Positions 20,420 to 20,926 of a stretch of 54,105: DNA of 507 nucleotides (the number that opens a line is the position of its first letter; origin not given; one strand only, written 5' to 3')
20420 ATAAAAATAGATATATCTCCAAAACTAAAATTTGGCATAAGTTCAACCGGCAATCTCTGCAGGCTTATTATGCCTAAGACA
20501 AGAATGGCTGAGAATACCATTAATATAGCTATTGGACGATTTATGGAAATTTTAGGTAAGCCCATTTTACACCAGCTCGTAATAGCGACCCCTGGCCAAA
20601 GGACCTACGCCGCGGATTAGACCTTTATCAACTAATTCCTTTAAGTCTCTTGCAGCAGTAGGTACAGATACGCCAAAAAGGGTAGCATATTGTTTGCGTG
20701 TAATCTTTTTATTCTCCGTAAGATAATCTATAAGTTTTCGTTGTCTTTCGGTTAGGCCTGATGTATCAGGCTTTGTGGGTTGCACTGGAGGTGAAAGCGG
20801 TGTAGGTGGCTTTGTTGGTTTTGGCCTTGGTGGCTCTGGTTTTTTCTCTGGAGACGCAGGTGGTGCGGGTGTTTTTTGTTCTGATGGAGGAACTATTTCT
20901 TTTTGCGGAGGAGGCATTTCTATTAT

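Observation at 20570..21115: RND efflux permease carrying a C-terminal flexible linker and winged-HTH DNA-binding domain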

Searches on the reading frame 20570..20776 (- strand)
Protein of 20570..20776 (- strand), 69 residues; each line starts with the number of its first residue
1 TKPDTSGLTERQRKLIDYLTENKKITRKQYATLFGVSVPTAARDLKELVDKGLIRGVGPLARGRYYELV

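Call 6: search_protein_families(library=pfam, proteins=[window:20570-20776:-], max_evalue=0.1)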
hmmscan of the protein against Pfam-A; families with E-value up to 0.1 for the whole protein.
window:20570-20776:- (69 aa): 24 families
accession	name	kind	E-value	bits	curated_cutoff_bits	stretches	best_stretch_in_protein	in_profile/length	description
PF08220.18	HTH_DeoR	-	2.7e-08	33.8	21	1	11-55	1-45/57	DeoR-like helix-turn-helix domain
PF13412.12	HTH_24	-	4.3e-08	33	21.9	1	9-55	2-48/48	Winged helix-turn-helix DNA-binding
PF13545.12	HTH_Crp_2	-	2.3e-05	24.7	27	1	23-56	21-54/70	Crp-like helix-turn-helix domain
PF01726.22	LexA_DNA_bind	-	0.00019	21.6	23.7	1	6-57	2-59/65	LexA DNA binding domain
PF08279.18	HTH_11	-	0.00023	21.4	25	1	11-52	1-43/55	HTH domain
PF12840.13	HTH_20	-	0.0003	21.2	27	1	13-57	7-51/51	Helix-turn-helix domain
PF12802.13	MarR_2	-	0.00037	21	27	1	6-55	1-51/61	MarR family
PF25213.1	HVO_A0261_N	-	0.00062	20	35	1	10-57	11-57/86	HVO_A0261 N-terminal domain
PF01047.28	MarR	-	0.00078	19.7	24.6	1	8-55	1-48/59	MarR family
PF25212.1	HVO_A0114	-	0.0014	18.8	27.6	1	8-55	20-67/84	HVO_A0114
PF13730.12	HTH_36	-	0.0023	18.2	25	1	31-54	32-55/55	Helix-turn-helix domain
PF19187.6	HTH_PafC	-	0.0032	17.7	32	1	13-54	7-48/115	PafC helix-turn-helix domain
PF08280.17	HTH_Mga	-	0.0053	17.1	23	1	10-48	5-43/59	M protein trans-acting positive regulator (MGA) HTH domain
PF12116.14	SpoIIID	-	0.0064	17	27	1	9-49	5-44/82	Stage III sporulation protein D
PF05043.19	Mga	-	0.0078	17.2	21.1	1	14-49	20-55/87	Mga helix-turn-helix domain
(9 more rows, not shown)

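Call 7: find_homologous_proteins(query=window:20570-20776:-, max_evalue=0.001)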
Query window:20570-20776:- (69 aa): 5 proteins with E <= 0.001 among 5 candidates.
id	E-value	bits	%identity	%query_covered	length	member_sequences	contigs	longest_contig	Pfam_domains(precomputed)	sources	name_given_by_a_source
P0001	9.7e-18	81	62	99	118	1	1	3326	PF08220.19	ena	-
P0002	3.8e-16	76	64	88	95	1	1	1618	PF13412.13,PF08220.19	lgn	-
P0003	3.2e-14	70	60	90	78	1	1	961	PF12802.14,PF08220.19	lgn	-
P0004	7.0e-14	69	67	78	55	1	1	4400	-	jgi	jgi:Fic family protein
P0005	1.1e-13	68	63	87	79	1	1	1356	-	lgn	-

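Call 11: find_encoding_contigs(protein=P0001, flank=5000, max_places=4)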
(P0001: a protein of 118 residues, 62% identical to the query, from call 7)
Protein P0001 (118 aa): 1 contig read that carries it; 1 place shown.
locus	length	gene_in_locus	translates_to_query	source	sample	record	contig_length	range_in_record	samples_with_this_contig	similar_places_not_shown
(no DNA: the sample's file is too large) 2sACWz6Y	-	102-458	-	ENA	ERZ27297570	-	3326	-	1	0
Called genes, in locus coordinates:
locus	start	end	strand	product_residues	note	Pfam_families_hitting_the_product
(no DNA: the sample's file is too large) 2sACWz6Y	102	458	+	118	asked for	PF08220:HTH_DeoR (weak)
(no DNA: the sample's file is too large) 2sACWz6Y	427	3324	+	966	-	?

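Call 12: find_encoding_contigs(protein=P0004, flank=5000, max_places=4)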
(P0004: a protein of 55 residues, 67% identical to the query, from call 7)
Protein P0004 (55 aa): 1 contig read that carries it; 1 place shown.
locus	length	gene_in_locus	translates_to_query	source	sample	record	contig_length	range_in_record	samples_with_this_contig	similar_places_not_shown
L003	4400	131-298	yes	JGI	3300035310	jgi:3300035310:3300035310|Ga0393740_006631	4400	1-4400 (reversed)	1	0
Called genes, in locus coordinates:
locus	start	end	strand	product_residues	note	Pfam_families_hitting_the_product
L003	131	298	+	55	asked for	-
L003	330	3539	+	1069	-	PF00873:ACR_tran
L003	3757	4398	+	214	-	?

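Call 13: find_encoding_contigs(protein=P0002, flank=5000, max_places=4)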
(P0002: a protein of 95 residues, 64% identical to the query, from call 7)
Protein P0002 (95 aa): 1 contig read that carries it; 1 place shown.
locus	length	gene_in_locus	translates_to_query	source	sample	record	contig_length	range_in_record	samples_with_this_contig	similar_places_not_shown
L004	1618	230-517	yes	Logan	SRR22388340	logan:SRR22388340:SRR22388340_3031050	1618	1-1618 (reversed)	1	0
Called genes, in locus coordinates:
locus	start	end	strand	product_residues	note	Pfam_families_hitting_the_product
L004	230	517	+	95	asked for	PF13412:HTH_24 (weak), PF08220:HTH_DeoR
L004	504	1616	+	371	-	?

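Call 17: find_related_loci(query=A1, collection=genome_contigs, flank=6000)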
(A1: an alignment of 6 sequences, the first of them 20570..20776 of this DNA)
Query A1 (69 aa) in genome_contigs; peptide patterns used: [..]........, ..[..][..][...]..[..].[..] (x = any residue, [..] = any of these).
119 stretches matched a pattern; 31 encode a relative of the query (tblastn E <= 1e-3); 30 distinct loci.
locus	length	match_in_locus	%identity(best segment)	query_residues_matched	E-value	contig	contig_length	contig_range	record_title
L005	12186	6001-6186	66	8-69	7e-26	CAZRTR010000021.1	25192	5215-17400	MAG TPA_asm: uncultured Planctomycetia bacterium isolate ERP125453_co1_528 genome assembly, contig: NODE_1756_length_251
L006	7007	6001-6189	65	6-68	8e-26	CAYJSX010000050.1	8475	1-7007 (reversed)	MAG TPA_asm: uncultured Planctomycetia bacterium isolate ERP125453_co1_275 genome assembly, contig: NODE_10245_length_84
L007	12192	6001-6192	63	5-68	1e-24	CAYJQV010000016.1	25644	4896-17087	MAG TPA_asm: uncultured Planctomycetia bacterium isolate ERP125453_co1_223 genome assembly, contig: NODE_1695_length_256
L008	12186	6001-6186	65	8-69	5e-24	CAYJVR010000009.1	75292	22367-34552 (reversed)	MAG TPA_asm: uncultured Planctomycetia bacterium isolate ERP125453_co1_218 genome assembly, contig: NODE_188_length_7529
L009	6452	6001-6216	58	1-68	5e-24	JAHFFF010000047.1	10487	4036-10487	MAG: Candidatus Omnitrophota bacterium isolate nzgw286 NODE_4565_length_10488_cov_3.421337, whole genome shotgun sequenc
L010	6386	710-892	67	8-68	5e-24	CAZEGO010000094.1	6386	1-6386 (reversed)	MAG TPA_asm: uncultured Planctomycetia bacterium isolate SRP141376_co2_263 genome assembly, contig: NODE_20737_length_63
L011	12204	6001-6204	60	1-68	8e-24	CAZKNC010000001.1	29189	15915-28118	MAG TPA_asm: uncultured Planctomycetia bacterium isolate binchicken_co95_84 genome assembly, contig: NODE_645_length_291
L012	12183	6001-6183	62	8-68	2e-23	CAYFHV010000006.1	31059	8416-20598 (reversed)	MAG TPA_asm: uncultured Planctomycetia bacterium isolate ERP013524_co1_43 genome assembly, contig: NODE_226_length_31059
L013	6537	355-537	66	8-68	5e-23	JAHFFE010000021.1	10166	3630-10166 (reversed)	MAG: Candidatus Omnitrophota bacterium isolate nzgw285 NODE_10587_length_10167_cov_3.965658, whole genome shotgun sequen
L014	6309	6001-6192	64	6-69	4e-23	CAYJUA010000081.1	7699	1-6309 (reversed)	MAG TPA_asm: uncultured Planctomycetia bacterium isolate ERP125453_co1_428 genome assembly, contig: NODE_11851_length_76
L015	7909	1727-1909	62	8-68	1e-22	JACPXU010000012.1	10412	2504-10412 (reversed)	MAG: Candidatus Omnitrophota bacterium isolate NC_groundwater_845_Pr1_B-0.1um_65_10 Montesol18_Bp1_scaffold_74070, whole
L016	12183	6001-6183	64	8-68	2e-22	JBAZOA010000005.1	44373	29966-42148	MAG: Candidatus Omnitrophota bacterium isolate SO_2017_LW4_83 scaffold_2026_c1_LW137-91_2017, whole genome shotgun seque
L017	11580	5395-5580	65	8-69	2e-22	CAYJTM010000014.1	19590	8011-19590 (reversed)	MAG TPA_asm: uncultured Planctomycetia bacterium isolate ERP125453_co1_224 genome assembly, contig: NODE_2736_length_195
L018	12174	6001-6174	67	11-68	3e-22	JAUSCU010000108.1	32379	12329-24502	MAG: Candidatus Omnitrophota bacterium isolate E14_concoct.bin.167_sub E14_k141_222684, whole genome shotgun sequence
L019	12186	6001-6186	60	8-69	4e-22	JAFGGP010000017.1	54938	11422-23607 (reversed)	MAG: Candidatus Omnitrophota bacterium isolate Zod_Metabat.1390 k87_3212302, whole genome shotgun sequence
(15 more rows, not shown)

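Call 30: find_related_loci(query=A1, collection=genome_contigs, flank=10000)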
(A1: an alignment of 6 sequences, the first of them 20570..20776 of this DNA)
Query A1 (69 aa) in genome_contigs; peptide patterns used: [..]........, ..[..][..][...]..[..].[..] (x = any residue, [..] = any of these).
119 stretches matched a pattern; 31 encode a relative of the query (tblastn E <= 1e-3); 30 distinct loci.
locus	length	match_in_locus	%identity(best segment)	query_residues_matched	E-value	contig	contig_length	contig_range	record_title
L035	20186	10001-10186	66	8-69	1e-25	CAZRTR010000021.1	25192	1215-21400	MAG TPA_asm: uncultured Planctomycetia bacterium isolate ERP125453_co1_528 genome assembly, contig: NODE_1756_length_251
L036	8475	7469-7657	65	6-68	1e-25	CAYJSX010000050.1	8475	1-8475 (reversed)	MAG TPA_asm: uncultured Planctomycetia bacterium isolate ERP125453_co1_275 genome assembly, contig: NODE_10245_length_84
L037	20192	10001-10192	63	5-68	2e-24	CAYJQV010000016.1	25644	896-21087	MAG TPA_asm: uncultured Planctomycetia bacterium isolate ERP125453_co1_223 genome assembly, contig: NODE_1695_length_256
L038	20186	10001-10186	65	8-69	7e-24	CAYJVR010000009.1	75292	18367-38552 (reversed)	MAG TPA_asm: uncultured Planctomycetia bacterium isolate ERP125453_co1_218 genome assembly, contig: NODE_188_length_7529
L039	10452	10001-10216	58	1-68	8e-24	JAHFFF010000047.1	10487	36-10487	MAG: Candidatus Omnitrophota bacterium isolate nzgw286 NODE_4565_length_10488_cov_3.421337, whole genome shotgun sequenc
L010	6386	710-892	67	8-68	8e-24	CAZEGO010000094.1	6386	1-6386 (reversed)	MAG TPA_asm: uncultured Planctomycetia bacterium isolate SRP141376_co2_263 genome assembly, contig: NODE_20737_length_63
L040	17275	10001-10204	60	1-68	1e-23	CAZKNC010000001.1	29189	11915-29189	MAG TPA_asm: uncultured Planctomycetia bacterium isolate binchicken_co95_84 genome assembly, contig: NODE_645_length_291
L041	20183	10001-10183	62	8-68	3e-23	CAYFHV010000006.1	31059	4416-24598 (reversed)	MAG TPA_asm: uncultured Planctomycetia bacterium isolate ERP013524_co1_43 genome assembly, contig: NODE_226_length_31059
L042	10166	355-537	66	8-68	7e-23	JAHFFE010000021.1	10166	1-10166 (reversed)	MAG: Candidatus Omnitrophota bacterium isolate nzgw285 NODE_10587_length_10167_cov_3.965658, whole genome shotgun sequen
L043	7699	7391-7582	64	6-69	6e-23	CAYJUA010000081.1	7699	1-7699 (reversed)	MAG TPA_asm: uncultured Planctomycetia bacterium isolate ERP125453_co1_428 genome assembly, contig: NODE_11851_length_76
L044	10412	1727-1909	62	8-68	2e-22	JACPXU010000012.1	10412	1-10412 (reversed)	MAG: Candidatus Omnitrophota bacterium isolate NC_groundwater_845_Pr1_B-0.1um_65_10 Montesol18_Bp1_scaffold_74070, whole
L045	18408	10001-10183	64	8-68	2e-22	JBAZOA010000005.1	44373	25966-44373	MAG: Candidatus Omnitrophota bacterium isolate SO_2017_LW4_83 scaffold_2026_c1_LW137-91_2017, whole genome shotgun seque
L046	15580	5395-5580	65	8-69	3e-22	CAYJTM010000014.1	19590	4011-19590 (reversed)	MAG TPA_asm: uncultured Planctomycetia bacterium isolate ERP125453_co1_224 genome assembly, contig: NODE_2736_length_195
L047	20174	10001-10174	67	11-68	4e-22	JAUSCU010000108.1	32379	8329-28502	MAG: Candidatus Omnitrophota bacterium isolate E14_concoct.bin.167_sub E14_k141_222684, whole genome shotgun sequence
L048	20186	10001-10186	60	8-69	6e-22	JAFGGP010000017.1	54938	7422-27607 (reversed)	MAG: Candidatus Omnitrophota bacterium isolate Zod_Metabat.1390 k87_3212302, whole genome shotgun sequence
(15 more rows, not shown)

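Call 32: search_protein_representatives(protein=window:20570-20776:-)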
Query: 69 residues. Proteins with E-value up to 0.001 (for the whole library): 772; up to 1e-10: 73; up to 1e-30: 0. The best 150 are listed.
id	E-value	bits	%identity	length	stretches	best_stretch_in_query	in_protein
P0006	1.0e-21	91.9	28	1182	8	7-63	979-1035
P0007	2.1e-20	87.8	68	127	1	5-69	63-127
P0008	4.4e-20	86.8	39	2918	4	8-66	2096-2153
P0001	3.1e-18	81.0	64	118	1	3-68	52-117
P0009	4.0e-18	80.6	68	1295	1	7-68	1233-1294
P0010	1.0e-17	79.3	62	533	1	5-68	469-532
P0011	8.3e-16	73.3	59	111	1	6-69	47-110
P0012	1.1e-15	72.9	58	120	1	3-68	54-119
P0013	1.4e-15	72.6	62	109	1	8-68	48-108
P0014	1.9e-15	72.2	59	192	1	3-68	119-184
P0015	1.9e-15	72.2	63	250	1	7-69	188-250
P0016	2.1e-15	72.1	64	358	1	3-68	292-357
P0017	2.3e-15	71.9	68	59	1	16-68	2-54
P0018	2.6e-15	71.8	61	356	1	8-68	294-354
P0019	3.1e-15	71.5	57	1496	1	8-68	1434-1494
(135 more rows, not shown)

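Call 33: predict_structure(alignment_id=A1)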
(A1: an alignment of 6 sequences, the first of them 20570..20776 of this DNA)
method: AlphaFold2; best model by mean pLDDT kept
length: 69 residues; sequences in the alignment: 6
mean_pLDDT: 89.2   pTM: 0.73
mean pLDDT of the five models: 89.2, 86.9, 86.8, 86.0, 84.2
residues with pLDDT >= 90: 54; 70-90: 10; 50-70: 5; < 50: 0
segments of 3 or more residues with pLDDT < 50: none
pLDDT, mean of each block of 10 residues (from residue 1): 76 93 93 94 94 89 85
secondary structure, 60 per line:
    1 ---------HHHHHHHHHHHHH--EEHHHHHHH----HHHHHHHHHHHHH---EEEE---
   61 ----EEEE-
elements in order: H10-22 H27-33 H38-50 E54-57 E65-68

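Call 37: search_solved_structures(query=A1, max_evalue=0.01, show_alignments=2)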
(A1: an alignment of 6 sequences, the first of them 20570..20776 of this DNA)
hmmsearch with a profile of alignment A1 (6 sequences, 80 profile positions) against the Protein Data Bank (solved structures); distinct sequences matched with E-value up to 0.01: 3.
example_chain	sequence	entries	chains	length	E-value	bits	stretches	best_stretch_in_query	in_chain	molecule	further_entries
8cil_A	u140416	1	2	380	0.00047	23.4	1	15-77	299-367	Fic family protein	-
8q90_A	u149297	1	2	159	0.0048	20.2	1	23-70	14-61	AsnC family transcriptional regulator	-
2p5v_A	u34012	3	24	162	0.0056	19.9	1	16-66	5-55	Transcriptional regulator, LRP/AsnC family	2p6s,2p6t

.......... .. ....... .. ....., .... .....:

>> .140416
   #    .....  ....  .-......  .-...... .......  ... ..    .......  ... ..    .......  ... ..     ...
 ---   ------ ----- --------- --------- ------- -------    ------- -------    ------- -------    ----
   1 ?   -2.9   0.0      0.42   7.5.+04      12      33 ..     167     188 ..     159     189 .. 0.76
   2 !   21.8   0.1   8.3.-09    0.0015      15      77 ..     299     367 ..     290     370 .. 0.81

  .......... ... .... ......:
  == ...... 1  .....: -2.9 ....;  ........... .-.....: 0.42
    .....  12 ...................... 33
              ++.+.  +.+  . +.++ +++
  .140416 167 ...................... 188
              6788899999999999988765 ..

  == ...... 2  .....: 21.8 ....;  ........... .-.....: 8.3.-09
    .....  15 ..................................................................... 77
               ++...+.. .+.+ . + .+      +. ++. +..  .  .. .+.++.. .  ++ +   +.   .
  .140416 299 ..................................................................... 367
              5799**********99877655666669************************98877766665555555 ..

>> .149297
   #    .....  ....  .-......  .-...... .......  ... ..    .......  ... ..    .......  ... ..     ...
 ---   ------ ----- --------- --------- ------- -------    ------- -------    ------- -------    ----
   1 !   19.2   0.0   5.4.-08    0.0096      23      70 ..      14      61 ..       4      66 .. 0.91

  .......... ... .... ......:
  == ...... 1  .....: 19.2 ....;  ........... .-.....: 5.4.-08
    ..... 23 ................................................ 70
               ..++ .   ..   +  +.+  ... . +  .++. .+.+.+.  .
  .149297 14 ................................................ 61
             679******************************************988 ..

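Call 40: fold_search(model_id=the predicted structure, library=pdb)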
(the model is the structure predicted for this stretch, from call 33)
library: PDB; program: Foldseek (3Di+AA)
matches with E <= 10: 1947; with E <= 0.001: 0
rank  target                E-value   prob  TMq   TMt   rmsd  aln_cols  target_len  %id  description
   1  9hl9_Sa               1.5e-03  1.00  0.68  0.59   2.5        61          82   30  CRYO-EM STRUCTURE OF LEISHMANIA MAJOR 80S RIBOSOME WITH P/E-site tRNA AND mRNA : LM14Cs1H3 sKO STRAIN (released 2025-10-15)
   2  9fxo_Sa               1.5e-03  1.00  0.68  0.58   2.4        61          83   30  CRYO-EM STRUCTURE OF LEISHMANIA MAJOR 80S RIBOSOME WITH A/P/E-SITE TRNA AND MRNA : LM32CS1C1 M2 OE MUTANT (released 2025-07-23)
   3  8ova_AU               1.7e-03  1.00  0.59  0.56   3.8        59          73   29  CRYO-EM STRUCTURE OF TRYPANOSOMA BRUCEI PROCYCLIC FORM 80S RIBOSOME : PARENTAL STRAIN (released 2023-11-29)
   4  9fhl_c                1.8e-03  1.00  0.76  0.50   6.6        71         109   24  High-resolution cryo-EM structure of Saccharolobus solfataricus 30S ribosomal subunit bound to mRNA and initiator tRNA (released 2025-01-15)
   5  5jls                  2.2e-03  1.00  0.80  0.43   4.7        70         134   24  Crystal Structure of Adhesin competence repressor (AdcR) from Streptococcus pyogenes (C-terminally His tagged) (released 2017-05-03)
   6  9e71_BW               2.2e-03  1.00  0.72  0.73   2.4        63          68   24  Cryo-EM structure of the Pyrobaculum calidifontis 70S ribosome (released 2024-11-20)
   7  3f72_B                2.3e-03  1.00  0.81  0.53   1.1        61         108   20  Crystal Structure of the Staphylococcus aureus pI258 CadC Metal Binding Site 2 Mutant (released 2009-04-07)
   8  8rxx_Sa               2.7e-03  1.00  0.60  0.58   3.6        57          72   30  CRYO-EM STRUCTURE OF LEISHMANIA MAJOR 80S RIBOSOME WITH A/P/E-site tRNA AND mRNA : LM32Cs3H1 sKO STRAIN (released 2024-05-15)
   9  8a98_Sa               2.7e-03  1.00  0.60  0.58   3.8        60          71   28  CRYO-EM STRUCTURE OF LEISHMANIA MAJOR 80S RIBOSOME : snoRNA MUTANT (released 2023-10-11)
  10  8rxh_Sa               2.8e-03  1.00  0.68  0.47   2.5        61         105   30  CRYO-EM STRUCTURE OF LEISHMANIA MAJOR 80S RIBOSOME WITH A/P/E-site tRNA AND mRNA : PARENTAL STRAIN (released 2024-05-15)
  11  8ovj_Sa               2.8e-03  1.00  0.67  0.66   2.5        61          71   30  CRYO-EM STRUCTURE OF LEISHMANIA MAJOR 80S RIBOSOME : PARENTAL STRAIN (released 2024-05-08)
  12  2nyx_B                3.0e-03  1.00  0.78  0.39   2.6        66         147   26  Crystal structure of RV1404 from Mycobacterium tuberculosis (released 2006-12-05)
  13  3f72_C                3.2e-03  1.00  0.78  0.53   1.0        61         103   20  Crystal Structure of the Staphylococcus aureus pI258 CadC Metal Binding Site 2 Mutant (released 2009-04-07)
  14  4jba_B                3.2e-03  1.00  0.78  0.42   2.4        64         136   23  Crystal Structure of the Oxidized Form of MarR from E.coli (released 2013-10-16)
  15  3vb2_A                3.7e-03  1.00  0.77  0.41   2.3        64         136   25  Crystal Structure of the Reduced Form of MarR from E.coli (released 2013-01-30)
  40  3lmm_D                5.9e-03  1.00  0.79  0.10   1.1        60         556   30  Crystal Structure of the DIP2311 protein from Corynebacterium diphtheriae, Northeast Structural Genomics Consortium Ta (released 2010-02-16)
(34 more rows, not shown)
